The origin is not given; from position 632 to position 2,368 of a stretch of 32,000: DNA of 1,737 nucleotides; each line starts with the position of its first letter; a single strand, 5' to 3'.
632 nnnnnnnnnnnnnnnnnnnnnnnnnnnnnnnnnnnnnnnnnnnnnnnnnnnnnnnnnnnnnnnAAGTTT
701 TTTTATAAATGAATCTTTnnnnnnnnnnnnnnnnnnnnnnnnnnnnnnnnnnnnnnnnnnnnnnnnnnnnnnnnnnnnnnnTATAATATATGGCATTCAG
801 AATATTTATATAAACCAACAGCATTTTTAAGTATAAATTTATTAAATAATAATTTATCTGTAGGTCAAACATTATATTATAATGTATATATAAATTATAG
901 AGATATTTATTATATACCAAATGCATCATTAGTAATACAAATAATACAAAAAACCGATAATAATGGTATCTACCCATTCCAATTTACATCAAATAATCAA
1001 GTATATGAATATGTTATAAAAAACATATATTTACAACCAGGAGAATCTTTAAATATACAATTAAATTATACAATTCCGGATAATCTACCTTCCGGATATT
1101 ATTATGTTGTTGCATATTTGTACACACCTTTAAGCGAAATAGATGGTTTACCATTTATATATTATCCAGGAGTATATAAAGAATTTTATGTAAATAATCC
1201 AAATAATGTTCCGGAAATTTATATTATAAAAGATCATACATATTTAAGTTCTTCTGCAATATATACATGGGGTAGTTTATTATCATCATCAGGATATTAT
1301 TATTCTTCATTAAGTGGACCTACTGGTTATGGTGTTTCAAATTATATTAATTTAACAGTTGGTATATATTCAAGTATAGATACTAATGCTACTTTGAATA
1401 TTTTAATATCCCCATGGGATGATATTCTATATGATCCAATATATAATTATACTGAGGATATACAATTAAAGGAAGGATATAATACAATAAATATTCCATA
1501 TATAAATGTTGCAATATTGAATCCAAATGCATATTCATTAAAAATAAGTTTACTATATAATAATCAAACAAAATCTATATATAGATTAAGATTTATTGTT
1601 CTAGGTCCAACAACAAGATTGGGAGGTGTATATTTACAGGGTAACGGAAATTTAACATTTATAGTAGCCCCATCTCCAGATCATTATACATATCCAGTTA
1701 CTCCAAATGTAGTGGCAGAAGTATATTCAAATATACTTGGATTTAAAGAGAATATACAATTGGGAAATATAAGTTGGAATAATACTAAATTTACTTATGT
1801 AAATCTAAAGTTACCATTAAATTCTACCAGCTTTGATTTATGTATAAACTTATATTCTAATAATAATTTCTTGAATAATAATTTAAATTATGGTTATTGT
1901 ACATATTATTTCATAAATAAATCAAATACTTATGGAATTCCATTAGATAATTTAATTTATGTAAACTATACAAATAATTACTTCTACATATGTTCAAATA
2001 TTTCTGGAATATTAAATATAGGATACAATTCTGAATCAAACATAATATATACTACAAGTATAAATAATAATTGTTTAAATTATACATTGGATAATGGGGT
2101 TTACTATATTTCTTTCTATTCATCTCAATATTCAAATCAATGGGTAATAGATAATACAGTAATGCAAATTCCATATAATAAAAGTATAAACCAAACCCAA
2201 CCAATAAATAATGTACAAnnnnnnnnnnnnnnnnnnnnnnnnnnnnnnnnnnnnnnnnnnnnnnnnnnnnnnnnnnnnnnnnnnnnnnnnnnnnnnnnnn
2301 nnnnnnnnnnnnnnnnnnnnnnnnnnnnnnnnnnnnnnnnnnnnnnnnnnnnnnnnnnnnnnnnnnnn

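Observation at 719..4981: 1420-aa surface protein is two ectodomain proteins joined by a TM helix, RRKK and a second signal peptide, with an in-frame Met and an A7 tract at the junction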

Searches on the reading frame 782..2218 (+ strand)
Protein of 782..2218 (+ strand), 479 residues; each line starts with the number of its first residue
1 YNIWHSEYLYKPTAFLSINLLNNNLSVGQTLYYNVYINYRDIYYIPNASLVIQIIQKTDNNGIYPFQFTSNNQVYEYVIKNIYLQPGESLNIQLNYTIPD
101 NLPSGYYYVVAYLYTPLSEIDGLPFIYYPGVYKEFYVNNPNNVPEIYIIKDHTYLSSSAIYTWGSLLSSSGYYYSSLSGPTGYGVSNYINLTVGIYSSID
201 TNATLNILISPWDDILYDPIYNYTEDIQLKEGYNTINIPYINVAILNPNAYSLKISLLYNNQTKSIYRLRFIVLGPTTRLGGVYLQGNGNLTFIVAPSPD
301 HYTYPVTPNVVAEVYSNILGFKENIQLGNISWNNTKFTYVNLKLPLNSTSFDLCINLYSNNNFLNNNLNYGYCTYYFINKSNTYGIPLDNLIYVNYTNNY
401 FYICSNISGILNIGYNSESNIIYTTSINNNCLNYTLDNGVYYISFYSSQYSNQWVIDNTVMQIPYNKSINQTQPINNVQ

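Call 28: find_homologous_proteins(query=A2, max_evalue=0.01)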
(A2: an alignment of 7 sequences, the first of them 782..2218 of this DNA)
Query A2 (7 sequences) (479 aa, profile of the alignment): 3 proteins with E <= 0.01 among 7434 candidates.
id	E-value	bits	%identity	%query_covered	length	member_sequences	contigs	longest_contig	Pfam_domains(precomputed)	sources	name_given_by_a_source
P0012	2.0e-118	414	86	48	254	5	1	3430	-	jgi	-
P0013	1.2e-108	382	90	48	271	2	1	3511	-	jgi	-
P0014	2.4e-98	348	62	54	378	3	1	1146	-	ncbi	ncbi:MAG: hypothetical protein ACPLX8_02440, partial [Nanopusillaceae archaeon]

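Call 34: predict_structure(alignment_id=A2)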
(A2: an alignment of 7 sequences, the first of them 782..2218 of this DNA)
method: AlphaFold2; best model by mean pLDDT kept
length: 479 residues; sequences in the alignment: 7
mean_pLDDT: 65.9   pTM: 0.53
mean pLDDT of the five models: 65.9, 62.2, 61.3, 60.4, 60.0
residues with pLDDT >= 90: 51; 70-90: 177; 50-70: 147; < 50: 104
segments of 3 or more residues with pLDDT < 50: 59-71, 117-126, 159-182, 301-303, 362-366, 379-392, 448-479
pLDDT, mean of each block of 10 residues (from residue 1): 58 77 91 87 67 71 41 72 76 89 84 60 48 86 71 61 26 26 64 88 91 71 93 89 74 83 75 64 61 64 62 84 84 63 73 76 49 60 36 54 63 69 71 68 56 32 24 25
secondary structure, 60 per line:
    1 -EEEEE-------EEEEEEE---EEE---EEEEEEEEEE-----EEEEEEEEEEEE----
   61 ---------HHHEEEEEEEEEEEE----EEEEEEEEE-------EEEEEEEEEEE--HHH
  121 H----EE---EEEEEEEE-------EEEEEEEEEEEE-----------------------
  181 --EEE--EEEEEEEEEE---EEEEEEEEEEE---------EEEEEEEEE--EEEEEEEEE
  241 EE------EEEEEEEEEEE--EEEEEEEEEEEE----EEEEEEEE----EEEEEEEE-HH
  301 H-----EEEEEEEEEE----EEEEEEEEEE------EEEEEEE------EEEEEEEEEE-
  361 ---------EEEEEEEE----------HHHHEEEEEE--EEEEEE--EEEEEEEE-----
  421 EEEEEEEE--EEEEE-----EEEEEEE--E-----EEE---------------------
elements in order: E2-6 E14-20 E24-26 E30-39 E45-56 E73-84 E89-97 E105-115 H118-121 E131-138 E146-157 E183-185 E188-197 E201-211 E221-229 E232-242 E249-259 E262-273 E278-285 E290-297 E307-316 E321-330 E337-343 E350-359 E370-377 H388-391 E392-397 E400-405 E408-415 E421-428 E431-435 E441-447 E456-458

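Call 37: fold_search(model_id=the predicted structure, library=pdb)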
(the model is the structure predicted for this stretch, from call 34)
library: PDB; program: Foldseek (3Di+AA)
matches with E <= 10: 1865; with E <= 0.001: 304
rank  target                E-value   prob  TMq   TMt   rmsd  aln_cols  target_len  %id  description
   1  2wii_A                9.5e-10  1.00  0.24  0.20  16.8       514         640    8  Complement C3b in complex with factor H domains 1-4 (released 2009-06-09)
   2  9u60_E                1.0e-09  1.00  0.25  0.11  17.2       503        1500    9  C3 convertases zymogen C4b2 in loading state (released 2026-01-14)
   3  9u62_E                1.0e-09  1.00  0.23  0.11  17.1       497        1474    9  AP pathways C3 convertase C3bBbP and C3 complex (released 2026-01-14)
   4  8eok_G                1.0e-09  1.00  0.23  0.20  23.0       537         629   10  Structure of the C3bB proconvertase in complex with lufaxin and factor Xa (released 2023-08-30)
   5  9u61_C                1.0e-09  1.00  0.18  0.15  18.6       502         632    9  CP/MBL pathways C3 convertase C4b2a and C3 complex (released 2026-01-14)
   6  2a74_D                1.3e-09  1.00  0.26  0.21  22.7       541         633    9  Human Complement Component C3c (released 2005-09-27)
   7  3l3o_A                1.3e-09  1.00  0.24  0.20  16.9       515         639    8  Staphylococcal Complement Inhibitor (SCIN) in complex with Human Complement Component C3c (released 2010-08-04)
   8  7ad7_B                1.8e-09  1.00  0.28  0.23  16.4       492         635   13  Crystal structure of human complement C5 in complex with the K8 bovine knob domain peptide. (released 2021-03-10)
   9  6rur_A                1.9e-09  1.00  0.23  0.19  17.6       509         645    8  Structure of the SCIN stabilized C3bBb convertase bound to properdin (released 2019-08-21)
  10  8uh2_A                2.4e-09  1.00  0.24  0.20  23.0       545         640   10  Complex of C3b with the inhibitor albicin (released 2024-05-08)
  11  9qk2_F                2.6e-09  1.00  0.19  0.16  18.4       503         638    9  Structure of the Complement classical and lectin pathway C3 convertase in complex with substrate C3 (released 2025-12-24)
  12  8wa2_E                2.6e-09  1.00  0.19  0.07  24.3       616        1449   10  cryo-EM structure of native mastigonemes isolated from Chlamydomonas reinhardtii at 3.0 angstrom resolution (released 2024-04-10)
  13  3nms_A                2.9e-09  1.00  0.24  0.20  17.0       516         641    9  Staphylococcal Complement Inhibitor (SCIN) in complex with Human Complement C3c (released 2010-08-04)
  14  3t4a_A                2.9e-09  1.00  0.24  0.20  21.7       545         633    9  Structure of a truncated form of Staphylococcal Complement Inhibitor B bound to human C3c at 3.4 Angstrom resolution (released 2011-11-23)
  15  7b2m_A                3.0e-09  1.00  0.25  0.21  17.0       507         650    9  Cryo-EM structure of complement C4b in complex with nanobody E3 (released 2022-03-02)
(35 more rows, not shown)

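Call 47: search_solved_structures(query=A2, max_evalue=1)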
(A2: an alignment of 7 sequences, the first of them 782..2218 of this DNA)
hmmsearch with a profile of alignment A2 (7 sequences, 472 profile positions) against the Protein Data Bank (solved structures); distinct sequences matched with E-value up to 1: 0.

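Call 48: search_protein_families(library=ncbifam, proteins=[window:782-2218:+], max_evalue=1)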
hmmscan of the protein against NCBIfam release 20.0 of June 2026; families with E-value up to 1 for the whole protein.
window:782-2218:+ (479 aa): 0 families
